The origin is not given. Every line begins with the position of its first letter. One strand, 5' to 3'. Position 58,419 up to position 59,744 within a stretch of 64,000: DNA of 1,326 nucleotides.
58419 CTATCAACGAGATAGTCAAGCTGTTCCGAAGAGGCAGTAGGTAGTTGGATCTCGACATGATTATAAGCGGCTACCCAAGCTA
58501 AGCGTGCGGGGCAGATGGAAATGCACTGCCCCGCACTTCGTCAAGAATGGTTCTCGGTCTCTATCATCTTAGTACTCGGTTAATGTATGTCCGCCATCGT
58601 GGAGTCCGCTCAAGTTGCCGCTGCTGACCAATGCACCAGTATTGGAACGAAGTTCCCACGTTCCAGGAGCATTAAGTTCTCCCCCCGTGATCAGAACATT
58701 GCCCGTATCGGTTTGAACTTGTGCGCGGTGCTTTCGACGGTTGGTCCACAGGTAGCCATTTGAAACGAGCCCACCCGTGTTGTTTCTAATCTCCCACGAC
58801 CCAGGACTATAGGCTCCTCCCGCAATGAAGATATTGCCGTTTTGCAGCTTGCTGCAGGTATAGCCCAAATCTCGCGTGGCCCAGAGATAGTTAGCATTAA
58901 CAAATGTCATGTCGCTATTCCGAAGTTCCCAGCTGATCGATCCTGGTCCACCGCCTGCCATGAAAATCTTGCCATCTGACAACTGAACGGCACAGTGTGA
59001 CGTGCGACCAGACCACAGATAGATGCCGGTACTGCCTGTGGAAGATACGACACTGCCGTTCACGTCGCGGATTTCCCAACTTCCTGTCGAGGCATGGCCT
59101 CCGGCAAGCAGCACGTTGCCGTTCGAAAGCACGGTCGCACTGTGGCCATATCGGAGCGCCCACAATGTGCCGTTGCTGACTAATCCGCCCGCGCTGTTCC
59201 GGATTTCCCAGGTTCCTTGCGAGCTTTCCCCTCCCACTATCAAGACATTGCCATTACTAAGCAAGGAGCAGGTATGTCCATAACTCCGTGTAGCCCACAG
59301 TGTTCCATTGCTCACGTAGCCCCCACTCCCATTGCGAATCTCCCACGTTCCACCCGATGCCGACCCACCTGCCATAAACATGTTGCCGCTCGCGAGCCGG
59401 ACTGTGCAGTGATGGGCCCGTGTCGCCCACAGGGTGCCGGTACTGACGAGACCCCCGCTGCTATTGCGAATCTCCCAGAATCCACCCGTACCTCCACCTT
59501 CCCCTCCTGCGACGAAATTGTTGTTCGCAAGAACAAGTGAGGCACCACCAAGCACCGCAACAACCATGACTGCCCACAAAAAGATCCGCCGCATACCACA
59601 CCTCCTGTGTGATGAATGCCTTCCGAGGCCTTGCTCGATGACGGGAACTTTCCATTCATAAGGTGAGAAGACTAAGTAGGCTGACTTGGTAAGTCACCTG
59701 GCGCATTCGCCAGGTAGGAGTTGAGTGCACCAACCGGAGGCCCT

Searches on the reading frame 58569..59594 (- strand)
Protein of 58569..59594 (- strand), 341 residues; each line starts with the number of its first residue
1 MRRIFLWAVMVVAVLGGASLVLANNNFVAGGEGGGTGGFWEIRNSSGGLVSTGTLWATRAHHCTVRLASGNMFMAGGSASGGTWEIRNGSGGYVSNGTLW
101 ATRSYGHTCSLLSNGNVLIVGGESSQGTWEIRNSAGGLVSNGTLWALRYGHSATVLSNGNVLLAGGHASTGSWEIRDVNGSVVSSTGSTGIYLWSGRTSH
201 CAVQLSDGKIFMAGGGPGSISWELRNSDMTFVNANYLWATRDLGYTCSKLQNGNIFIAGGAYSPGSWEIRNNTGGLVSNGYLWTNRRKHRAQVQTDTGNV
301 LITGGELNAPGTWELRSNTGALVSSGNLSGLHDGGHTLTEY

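Call 58: search_protein_families(library=pfam, proteins=[window:58569-59594:-], max_evalue=0.001)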
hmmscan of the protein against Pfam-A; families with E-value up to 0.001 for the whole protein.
window:58569-59594:- (341 aa): 2 families
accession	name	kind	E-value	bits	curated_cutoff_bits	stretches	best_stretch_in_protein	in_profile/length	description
PF13418.12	Kelch_4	-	3.7e-10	40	21.6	0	244-265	4-25/49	Galactose oxidase, central domain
PF21879.2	STIV_turret_3rd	-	0.00011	22.9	27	0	256-280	66-91/111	C381 turret protein Nucleoplasmin-like/VP domain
